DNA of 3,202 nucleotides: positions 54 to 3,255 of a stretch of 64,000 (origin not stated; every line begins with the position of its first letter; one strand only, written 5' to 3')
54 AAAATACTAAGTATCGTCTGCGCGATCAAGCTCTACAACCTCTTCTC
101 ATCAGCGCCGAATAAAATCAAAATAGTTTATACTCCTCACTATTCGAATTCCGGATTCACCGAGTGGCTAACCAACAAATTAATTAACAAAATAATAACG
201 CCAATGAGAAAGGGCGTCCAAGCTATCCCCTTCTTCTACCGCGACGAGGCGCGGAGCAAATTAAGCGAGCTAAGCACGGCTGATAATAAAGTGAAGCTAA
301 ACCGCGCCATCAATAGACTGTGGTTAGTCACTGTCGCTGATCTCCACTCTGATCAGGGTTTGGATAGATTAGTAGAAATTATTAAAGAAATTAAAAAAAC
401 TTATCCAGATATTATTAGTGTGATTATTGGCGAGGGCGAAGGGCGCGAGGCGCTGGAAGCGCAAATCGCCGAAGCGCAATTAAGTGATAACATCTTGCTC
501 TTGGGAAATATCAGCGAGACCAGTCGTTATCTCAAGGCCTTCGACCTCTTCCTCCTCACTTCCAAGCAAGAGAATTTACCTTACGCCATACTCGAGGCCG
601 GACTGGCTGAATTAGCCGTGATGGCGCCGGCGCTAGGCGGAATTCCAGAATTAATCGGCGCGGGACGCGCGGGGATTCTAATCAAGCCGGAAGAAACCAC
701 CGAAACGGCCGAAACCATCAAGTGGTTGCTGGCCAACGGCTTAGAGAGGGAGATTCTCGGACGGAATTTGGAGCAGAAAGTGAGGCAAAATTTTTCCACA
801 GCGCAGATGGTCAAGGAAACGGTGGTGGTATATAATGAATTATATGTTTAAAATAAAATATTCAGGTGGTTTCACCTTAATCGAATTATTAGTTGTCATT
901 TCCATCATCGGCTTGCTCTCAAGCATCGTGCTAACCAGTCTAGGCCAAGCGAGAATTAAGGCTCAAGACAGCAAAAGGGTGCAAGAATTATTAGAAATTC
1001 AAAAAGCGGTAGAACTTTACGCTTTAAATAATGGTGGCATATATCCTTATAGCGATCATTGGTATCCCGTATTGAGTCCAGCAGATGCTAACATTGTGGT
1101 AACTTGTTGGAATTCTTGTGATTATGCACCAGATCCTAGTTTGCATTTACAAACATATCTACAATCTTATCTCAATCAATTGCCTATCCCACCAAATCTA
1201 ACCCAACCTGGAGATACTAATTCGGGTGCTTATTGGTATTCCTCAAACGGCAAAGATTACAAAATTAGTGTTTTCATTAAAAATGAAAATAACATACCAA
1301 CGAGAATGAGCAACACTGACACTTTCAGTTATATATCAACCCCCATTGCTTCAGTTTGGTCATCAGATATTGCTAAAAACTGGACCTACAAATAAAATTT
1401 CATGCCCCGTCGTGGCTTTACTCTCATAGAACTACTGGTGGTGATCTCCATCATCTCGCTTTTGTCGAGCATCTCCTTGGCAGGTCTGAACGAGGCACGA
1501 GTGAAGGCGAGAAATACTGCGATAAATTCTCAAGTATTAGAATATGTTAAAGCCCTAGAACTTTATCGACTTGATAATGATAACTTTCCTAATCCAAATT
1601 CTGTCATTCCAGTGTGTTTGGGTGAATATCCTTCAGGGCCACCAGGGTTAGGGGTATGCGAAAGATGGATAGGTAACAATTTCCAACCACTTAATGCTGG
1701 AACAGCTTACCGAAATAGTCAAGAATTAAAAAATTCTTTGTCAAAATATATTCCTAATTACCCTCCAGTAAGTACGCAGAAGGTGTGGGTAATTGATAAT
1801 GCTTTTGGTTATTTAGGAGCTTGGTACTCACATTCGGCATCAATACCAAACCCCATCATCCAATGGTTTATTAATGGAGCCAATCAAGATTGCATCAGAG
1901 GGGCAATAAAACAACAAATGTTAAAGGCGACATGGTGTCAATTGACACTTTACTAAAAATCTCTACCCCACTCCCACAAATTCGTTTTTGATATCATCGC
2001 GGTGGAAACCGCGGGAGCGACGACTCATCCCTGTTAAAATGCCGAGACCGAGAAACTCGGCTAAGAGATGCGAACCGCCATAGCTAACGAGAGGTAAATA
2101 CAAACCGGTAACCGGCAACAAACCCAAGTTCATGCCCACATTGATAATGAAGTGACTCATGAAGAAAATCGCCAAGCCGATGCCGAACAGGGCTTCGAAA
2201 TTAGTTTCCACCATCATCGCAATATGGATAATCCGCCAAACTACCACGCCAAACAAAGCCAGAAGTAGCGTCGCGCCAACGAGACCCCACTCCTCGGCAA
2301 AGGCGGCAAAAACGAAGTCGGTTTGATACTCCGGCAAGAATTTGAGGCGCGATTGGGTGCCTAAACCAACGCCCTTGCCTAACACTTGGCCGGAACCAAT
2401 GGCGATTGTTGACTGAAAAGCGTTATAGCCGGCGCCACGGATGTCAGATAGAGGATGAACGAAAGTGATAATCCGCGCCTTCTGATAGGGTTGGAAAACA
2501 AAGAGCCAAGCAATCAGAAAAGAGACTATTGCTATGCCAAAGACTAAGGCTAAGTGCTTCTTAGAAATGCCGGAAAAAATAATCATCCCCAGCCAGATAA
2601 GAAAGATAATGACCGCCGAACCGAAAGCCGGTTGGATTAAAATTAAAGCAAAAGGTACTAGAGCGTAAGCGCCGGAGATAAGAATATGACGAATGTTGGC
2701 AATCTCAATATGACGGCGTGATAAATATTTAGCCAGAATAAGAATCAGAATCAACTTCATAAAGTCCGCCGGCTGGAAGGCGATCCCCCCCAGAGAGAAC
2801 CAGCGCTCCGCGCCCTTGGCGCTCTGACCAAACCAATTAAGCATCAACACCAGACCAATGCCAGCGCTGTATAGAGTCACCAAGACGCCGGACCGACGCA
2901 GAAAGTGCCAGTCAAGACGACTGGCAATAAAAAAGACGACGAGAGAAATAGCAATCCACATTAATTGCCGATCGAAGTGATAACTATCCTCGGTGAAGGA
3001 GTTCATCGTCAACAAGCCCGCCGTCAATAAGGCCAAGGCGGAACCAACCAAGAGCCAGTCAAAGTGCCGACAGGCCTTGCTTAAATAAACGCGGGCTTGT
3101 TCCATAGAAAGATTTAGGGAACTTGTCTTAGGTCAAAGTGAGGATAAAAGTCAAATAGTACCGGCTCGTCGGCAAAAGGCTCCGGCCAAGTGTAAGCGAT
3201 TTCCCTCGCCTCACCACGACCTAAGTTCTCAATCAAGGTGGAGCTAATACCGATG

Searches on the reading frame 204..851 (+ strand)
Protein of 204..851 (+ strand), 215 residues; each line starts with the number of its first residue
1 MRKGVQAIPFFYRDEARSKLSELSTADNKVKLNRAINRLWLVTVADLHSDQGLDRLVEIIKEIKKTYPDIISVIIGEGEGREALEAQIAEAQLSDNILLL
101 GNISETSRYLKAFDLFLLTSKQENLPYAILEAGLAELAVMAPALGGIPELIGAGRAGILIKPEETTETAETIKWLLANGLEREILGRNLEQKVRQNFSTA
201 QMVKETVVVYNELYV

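Call 51: search_protein_families(library=pfam, proteins=[window:204-851:+], max_evalue=0.001)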
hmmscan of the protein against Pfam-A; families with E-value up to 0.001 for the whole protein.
window:204-851:+ (215 aa): 3 families
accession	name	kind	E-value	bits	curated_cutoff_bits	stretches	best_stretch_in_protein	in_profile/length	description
PF00534.26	Glycos_transf_1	-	1.8e-28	99.7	26.4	1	29-189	6-169/172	Glycosyl transferases group 1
PF13692.12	Glyco_trans_1_4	-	1.2e-24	87.6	27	1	41-178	4-142/142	Glycosyl transferases group 1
PF09321.15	DUF1978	-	0.00089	19.1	25.4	0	15-95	80-154/244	Domain of unknown function (DUF1978)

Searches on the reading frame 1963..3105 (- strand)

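Call 51: search_protein_families(library=pfam, proteins=[window:1963-3105:-], max_evalue=0.001)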
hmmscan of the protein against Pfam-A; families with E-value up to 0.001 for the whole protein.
window:1963-3105:- (380 aa): 1 family
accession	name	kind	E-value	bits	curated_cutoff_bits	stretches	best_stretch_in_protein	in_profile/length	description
PF01098.24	FTSW_RODA_SPOVE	-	9.4e-90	301.6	26.4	1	24-364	17-354/356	Cell cycle protein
